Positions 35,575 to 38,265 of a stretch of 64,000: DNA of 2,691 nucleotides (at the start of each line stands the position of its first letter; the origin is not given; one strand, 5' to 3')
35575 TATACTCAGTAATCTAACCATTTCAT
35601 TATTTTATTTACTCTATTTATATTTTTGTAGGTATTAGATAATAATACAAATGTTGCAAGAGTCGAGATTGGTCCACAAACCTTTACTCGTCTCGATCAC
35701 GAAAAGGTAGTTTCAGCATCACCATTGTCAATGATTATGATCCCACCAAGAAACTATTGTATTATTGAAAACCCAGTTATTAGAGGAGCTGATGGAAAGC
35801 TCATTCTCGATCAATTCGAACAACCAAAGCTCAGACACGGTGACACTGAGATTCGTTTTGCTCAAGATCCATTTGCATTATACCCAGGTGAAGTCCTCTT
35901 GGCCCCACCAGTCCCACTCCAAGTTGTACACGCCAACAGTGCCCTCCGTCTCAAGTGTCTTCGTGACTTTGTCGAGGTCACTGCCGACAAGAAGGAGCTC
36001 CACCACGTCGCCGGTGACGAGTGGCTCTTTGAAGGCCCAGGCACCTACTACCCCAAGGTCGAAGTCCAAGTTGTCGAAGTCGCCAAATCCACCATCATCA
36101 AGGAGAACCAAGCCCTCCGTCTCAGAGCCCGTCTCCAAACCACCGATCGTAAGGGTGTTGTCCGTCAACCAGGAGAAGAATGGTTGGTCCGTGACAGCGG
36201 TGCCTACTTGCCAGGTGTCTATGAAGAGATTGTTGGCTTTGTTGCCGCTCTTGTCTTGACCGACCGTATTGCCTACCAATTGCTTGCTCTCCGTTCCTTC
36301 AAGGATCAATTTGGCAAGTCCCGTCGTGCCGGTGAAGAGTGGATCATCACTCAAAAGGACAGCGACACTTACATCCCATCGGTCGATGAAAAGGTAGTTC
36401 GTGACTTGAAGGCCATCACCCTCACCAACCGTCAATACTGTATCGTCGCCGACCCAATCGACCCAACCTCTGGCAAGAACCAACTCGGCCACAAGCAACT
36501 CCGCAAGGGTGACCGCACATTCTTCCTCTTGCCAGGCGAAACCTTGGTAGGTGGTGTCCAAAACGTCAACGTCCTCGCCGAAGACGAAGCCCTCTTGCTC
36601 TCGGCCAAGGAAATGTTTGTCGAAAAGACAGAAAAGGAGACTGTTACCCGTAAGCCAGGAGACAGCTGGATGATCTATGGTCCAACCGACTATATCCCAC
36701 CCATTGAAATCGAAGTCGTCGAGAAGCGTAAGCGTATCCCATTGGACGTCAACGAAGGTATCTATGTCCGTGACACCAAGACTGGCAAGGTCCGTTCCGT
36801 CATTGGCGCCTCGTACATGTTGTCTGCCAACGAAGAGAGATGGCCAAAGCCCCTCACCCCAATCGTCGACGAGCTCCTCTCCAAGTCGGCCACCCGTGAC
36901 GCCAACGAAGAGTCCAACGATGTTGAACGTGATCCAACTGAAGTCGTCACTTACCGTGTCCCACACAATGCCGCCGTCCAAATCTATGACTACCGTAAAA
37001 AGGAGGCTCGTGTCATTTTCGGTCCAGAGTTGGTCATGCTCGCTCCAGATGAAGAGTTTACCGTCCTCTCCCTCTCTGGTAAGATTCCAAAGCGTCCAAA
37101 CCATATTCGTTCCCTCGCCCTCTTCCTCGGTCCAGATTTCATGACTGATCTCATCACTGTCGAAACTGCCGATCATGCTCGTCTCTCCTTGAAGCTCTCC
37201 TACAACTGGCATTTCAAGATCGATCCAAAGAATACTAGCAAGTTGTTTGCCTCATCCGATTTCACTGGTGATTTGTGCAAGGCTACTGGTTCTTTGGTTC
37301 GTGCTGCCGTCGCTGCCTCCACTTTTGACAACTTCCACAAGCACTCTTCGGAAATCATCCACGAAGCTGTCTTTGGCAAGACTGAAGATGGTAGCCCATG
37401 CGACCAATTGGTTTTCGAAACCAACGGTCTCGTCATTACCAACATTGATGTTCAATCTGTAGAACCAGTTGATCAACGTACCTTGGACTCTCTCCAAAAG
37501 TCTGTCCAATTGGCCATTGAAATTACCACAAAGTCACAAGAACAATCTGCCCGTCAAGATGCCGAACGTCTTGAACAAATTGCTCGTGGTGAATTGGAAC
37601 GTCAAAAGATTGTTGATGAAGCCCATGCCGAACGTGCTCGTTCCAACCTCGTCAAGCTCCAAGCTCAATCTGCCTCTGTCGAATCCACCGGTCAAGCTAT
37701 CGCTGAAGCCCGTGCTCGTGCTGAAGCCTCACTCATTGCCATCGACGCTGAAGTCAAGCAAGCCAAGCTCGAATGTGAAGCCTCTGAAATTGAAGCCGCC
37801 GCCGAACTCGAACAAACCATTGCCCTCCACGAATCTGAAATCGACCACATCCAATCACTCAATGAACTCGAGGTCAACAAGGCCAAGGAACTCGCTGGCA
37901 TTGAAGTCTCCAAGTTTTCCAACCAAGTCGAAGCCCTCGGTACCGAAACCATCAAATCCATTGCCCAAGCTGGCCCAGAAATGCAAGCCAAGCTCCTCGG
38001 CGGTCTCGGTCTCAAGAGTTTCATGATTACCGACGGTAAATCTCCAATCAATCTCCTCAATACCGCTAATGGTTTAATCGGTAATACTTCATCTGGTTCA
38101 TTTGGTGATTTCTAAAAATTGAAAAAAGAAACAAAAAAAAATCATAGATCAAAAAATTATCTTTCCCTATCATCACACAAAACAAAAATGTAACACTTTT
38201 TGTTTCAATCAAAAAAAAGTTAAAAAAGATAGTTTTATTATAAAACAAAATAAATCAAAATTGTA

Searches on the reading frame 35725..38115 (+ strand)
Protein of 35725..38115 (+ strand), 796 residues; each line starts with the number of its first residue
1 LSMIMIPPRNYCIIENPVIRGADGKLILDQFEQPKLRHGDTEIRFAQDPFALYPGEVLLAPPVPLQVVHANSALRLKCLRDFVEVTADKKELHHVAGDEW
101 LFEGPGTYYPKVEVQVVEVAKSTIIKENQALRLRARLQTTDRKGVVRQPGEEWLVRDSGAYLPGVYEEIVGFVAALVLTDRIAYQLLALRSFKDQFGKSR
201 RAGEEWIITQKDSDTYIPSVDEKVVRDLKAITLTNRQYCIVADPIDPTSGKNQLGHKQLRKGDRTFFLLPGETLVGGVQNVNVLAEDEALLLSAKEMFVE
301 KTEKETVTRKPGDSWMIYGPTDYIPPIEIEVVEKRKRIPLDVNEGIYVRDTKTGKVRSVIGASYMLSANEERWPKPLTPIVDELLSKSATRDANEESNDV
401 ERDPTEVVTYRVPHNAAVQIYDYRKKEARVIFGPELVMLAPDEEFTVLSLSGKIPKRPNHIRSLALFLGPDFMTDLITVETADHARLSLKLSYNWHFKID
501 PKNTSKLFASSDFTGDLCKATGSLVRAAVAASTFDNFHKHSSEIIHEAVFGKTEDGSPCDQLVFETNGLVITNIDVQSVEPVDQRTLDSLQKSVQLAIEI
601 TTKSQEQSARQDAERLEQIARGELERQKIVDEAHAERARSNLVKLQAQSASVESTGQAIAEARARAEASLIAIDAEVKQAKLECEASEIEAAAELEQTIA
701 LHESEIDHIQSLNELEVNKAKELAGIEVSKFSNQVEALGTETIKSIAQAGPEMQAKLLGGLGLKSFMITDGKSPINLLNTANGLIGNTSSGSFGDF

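Call 45: search_protein_families(library=pfam, proteins=[window:35725-38115:+], max_evalue=0.00001)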
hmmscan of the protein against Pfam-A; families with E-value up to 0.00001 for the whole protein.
window:35725-38115:+ (796 aa): 5 families
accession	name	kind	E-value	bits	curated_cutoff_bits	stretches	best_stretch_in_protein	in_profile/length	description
PF01505.23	Vault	-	3.3e-64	213.1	27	4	123-164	1-42/42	Major Vault Protein repeat domain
PF11978.13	MVP_shoulder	-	5.4e-45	152.7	25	1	469-583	1-118/118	Shoulder domain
PF17794.6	Vault_2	-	2.5e-33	114.8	23.6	2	3-58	1-56/60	Major Vault Protein repeat domain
PF17795.6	Vault_3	-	4.8e-31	107.1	28.8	1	407-468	1-62/62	Major Vault Protein Repeat domain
PF17796.6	Vault_4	-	6.4e-14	52.4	22.9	1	338-393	2-57/63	Major Vault Protein repeat domain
